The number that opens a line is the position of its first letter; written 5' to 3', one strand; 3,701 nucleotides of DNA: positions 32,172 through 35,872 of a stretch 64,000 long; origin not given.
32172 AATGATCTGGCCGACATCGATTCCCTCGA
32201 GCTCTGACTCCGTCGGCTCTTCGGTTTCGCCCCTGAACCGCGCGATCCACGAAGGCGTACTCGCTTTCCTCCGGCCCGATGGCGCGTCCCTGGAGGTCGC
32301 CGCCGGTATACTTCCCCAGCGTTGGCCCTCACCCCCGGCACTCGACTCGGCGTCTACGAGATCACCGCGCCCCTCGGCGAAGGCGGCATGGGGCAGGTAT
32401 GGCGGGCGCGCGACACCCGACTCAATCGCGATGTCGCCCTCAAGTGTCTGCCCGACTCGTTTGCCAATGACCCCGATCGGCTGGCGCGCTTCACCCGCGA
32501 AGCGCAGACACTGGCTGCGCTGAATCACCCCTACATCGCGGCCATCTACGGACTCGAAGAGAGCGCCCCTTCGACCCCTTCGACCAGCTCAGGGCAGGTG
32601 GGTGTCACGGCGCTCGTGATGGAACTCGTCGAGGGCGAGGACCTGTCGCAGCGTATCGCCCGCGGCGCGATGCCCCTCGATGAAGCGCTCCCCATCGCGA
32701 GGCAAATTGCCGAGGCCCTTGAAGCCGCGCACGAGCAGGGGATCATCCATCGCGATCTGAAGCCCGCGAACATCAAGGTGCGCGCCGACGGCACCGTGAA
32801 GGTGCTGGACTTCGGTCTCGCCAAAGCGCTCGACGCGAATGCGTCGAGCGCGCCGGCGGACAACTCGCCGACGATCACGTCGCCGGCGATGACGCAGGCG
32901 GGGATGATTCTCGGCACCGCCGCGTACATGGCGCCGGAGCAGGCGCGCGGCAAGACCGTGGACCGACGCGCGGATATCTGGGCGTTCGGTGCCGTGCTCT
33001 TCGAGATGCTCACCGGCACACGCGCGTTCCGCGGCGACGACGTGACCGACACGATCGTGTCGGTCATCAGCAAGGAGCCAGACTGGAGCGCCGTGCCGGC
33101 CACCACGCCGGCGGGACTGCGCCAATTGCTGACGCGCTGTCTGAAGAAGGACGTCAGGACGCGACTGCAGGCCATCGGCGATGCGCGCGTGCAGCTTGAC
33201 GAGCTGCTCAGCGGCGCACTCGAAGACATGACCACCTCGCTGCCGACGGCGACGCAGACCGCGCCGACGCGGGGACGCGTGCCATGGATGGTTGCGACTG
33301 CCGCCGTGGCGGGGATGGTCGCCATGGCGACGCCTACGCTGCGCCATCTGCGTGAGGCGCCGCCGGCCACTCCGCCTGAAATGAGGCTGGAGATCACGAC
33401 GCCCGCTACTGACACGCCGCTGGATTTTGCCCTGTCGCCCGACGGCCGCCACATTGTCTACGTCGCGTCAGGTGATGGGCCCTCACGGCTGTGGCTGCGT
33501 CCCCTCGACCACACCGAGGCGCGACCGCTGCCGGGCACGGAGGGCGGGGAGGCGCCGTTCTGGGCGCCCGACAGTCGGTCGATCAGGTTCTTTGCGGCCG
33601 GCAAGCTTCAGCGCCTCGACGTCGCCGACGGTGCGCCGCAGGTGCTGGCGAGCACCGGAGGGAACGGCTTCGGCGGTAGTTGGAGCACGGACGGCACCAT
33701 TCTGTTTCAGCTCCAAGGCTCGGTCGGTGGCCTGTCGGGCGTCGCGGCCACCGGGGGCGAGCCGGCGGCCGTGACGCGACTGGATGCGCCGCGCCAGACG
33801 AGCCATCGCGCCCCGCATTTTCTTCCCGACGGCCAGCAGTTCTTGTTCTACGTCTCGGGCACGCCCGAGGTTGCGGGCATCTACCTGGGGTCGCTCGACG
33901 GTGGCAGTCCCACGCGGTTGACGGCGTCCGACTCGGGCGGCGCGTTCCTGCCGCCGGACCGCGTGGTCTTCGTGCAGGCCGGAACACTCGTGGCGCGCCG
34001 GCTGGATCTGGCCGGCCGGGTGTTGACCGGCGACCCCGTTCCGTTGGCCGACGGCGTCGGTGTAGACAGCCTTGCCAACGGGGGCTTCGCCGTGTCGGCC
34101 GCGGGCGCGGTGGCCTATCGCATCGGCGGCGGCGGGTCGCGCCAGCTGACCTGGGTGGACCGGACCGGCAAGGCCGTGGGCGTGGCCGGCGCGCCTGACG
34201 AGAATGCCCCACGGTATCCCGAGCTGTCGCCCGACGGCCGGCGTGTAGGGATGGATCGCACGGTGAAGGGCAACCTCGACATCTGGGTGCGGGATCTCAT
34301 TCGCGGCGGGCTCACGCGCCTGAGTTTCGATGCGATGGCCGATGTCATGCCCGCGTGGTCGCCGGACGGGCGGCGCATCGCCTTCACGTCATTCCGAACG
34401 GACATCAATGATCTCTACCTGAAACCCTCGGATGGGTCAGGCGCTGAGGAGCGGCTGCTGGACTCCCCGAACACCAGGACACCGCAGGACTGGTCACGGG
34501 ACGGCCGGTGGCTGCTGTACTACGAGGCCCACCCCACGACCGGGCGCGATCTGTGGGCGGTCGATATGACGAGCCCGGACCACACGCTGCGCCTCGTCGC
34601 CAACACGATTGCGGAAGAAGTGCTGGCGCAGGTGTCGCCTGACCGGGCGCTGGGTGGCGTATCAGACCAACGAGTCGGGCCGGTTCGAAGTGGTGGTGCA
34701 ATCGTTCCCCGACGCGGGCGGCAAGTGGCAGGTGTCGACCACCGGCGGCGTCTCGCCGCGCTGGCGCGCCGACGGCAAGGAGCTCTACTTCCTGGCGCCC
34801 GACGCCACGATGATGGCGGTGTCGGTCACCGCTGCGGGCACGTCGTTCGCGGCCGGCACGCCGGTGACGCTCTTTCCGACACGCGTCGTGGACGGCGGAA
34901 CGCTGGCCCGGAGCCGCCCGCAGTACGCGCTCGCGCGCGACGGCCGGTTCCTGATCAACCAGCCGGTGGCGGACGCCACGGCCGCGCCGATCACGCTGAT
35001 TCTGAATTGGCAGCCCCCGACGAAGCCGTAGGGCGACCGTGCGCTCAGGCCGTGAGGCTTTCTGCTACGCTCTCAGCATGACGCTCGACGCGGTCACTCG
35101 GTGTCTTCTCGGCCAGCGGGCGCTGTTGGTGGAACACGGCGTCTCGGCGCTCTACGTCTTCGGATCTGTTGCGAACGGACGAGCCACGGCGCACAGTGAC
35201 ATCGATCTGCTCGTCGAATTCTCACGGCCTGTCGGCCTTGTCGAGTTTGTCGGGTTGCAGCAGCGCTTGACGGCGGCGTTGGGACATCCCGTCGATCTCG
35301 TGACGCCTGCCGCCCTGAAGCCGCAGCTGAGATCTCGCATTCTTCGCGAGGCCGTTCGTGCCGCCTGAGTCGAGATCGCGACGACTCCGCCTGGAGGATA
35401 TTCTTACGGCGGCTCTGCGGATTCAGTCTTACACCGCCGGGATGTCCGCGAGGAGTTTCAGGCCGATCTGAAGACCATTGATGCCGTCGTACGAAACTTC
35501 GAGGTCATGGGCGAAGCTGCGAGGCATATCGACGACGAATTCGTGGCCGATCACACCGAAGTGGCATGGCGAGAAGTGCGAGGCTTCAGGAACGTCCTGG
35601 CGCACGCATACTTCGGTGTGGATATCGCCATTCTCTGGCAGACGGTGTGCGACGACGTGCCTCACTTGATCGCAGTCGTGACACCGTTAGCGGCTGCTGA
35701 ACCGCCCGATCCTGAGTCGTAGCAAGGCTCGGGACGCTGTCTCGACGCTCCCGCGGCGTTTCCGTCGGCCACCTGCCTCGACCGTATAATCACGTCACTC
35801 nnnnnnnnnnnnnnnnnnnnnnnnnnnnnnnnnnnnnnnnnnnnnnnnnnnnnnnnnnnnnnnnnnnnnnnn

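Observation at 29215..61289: Co-oriented array of eight kinase/TolB-propeller receptor paralogs with a toxin-antitoxin cassette in almost every junction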

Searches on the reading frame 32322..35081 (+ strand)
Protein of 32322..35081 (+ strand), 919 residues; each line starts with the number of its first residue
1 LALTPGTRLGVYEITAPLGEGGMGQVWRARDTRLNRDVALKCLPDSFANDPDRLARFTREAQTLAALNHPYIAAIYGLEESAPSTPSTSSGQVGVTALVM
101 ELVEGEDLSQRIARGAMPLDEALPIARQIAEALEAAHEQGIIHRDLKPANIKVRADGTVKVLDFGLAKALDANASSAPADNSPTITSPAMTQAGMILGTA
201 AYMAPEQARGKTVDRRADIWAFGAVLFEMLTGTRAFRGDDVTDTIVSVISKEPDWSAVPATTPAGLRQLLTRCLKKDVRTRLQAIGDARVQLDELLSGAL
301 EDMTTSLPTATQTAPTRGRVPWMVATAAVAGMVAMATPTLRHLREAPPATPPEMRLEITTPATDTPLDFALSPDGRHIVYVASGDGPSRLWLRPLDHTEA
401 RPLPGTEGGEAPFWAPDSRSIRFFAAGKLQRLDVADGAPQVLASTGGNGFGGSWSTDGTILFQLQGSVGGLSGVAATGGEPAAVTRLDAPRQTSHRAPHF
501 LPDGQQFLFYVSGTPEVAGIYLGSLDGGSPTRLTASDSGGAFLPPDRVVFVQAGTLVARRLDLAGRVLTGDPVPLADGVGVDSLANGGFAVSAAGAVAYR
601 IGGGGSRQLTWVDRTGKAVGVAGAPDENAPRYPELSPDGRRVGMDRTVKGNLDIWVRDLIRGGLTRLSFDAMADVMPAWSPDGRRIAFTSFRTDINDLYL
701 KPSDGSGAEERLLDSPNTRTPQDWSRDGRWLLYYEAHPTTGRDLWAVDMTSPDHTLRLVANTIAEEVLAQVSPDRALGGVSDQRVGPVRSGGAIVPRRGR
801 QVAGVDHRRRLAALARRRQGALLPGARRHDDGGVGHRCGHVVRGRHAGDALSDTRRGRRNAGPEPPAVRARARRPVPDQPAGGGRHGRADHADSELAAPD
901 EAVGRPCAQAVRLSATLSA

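Call 10: search_protein_families(library=pfam, proteins=[window:32322-35081:+], max_evalue=0.001)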
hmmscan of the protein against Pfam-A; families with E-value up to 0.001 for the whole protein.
window:32322-35081:+ (919 aa): 5 families
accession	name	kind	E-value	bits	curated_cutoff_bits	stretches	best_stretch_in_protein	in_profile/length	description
PF00069.31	Pkinase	-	1.2e-47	163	31.7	1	12-284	1-254/263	Protein kinase domain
PF07714.23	PK_Tyr_Ser-Thr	-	2.3e-32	112.8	23.1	1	14-282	3-249/258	Protein tyrosine and serine/threonine kinase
PF07676.18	PD40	-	5.7e-16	58.4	20.9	1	675-693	12-30/38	WD40-like Beta Propeller Repeat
PF03109.22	ABC1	-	1.1e-08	35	22.9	1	96-174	143-221/244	ABC1 atypical kinase-like domain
PF01636.29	APH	-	7.1e-06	26.4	23.2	0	124-168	149-198/239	Phosphotransferase enzyme family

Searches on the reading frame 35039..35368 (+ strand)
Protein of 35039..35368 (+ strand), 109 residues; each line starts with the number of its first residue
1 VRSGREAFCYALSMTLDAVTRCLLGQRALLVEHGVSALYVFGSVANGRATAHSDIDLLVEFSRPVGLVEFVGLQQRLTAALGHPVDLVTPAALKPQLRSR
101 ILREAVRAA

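Call 8: search_protein_families(library=pfam, proteins=[window:35039-35368:+], max_evalue=0.01)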
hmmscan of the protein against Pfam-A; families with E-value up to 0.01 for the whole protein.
window:35039-35368:+ (109 aa): 4 families
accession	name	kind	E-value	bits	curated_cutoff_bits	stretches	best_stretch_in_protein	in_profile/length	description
PF01909.29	NTP_transf_2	-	9.5e-14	52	21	1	33-106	12-91/93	Nucleotidyltransferase domain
PF18765.7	Polbeta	-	4e-12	46.6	26.9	1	33-105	10-84/93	Polymerase beta, Nucleotidyltransferase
PF22600.2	MTPAP-like_central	-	0.00013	22.6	27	1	36-64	40-68/139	Poly(A) RNA polymerase, mitochondrial-like, central palm domain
PF10620.15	MdcG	-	0.0059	17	26.5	1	39-87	32-85/121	Phosphoribosyl-dephospho-CoA transferase MdcG C-terminal domain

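Call 54: search_protein_families(library=padloc, proteins=[window:35039-35368:+], max_evalue=0.001)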
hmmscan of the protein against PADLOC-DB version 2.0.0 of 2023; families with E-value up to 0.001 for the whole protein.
window:35039-35368:+ (109 aa): 9 families
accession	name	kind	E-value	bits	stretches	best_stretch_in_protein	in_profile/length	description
PDLC04902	PDC-S09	-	2.4e-25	86.7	1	27-107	13-94/97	-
PDLC04904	PDC-S09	-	8e-25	85.1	1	28-107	18-97/104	-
PDLC04906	PDC-S09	-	1.6e-20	71.3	1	19-106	7-96/98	-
PDLC04905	PDC-S09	-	1e-18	65.5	1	28-105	14-95/101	-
PDLC04368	PDC-M05A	-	6.9e-08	30.5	1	31-86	103-157/201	-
PDLC04903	PDC-S09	-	8.4e-06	24.1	1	32-67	23-58/108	-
PDLC04369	PDC-M05A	-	3.1e-05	21.7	1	27-59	96-127/201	-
PDLC04372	PDC-M05A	-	0.00024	19.4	1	31-85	72-125/167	-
PDLC04907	PDC-S09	-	0.00033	18.8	1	31-61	23-53/114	-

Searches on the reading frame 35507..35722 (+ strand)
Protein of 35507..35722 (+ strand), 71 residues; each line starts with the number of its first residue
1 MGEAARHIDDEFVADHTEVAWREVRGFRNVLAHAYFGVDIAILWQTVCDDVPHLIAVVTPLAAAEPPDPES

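Call 8: search_protein_families(library=pfam, proteins=[window:35507-35722:+], max_evalue=0.01)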
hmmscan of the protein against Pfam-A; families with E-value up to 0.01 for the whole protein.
window:35507-35722:+ (71 aa): 1 family
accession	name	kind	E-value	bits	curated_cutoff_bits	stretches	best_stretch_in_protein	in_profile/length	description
PF01934.22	HepT-like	-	5.1e-15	55.7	23.5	1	2-58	38-117/120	Ribonuclease HepT-like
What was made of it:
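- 35370..35722 (+): HepT/HEPN RNase toxin, full length but with one frame switch near 35440. PF01934, E=5e-15, on 35507-35722 (call 8).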
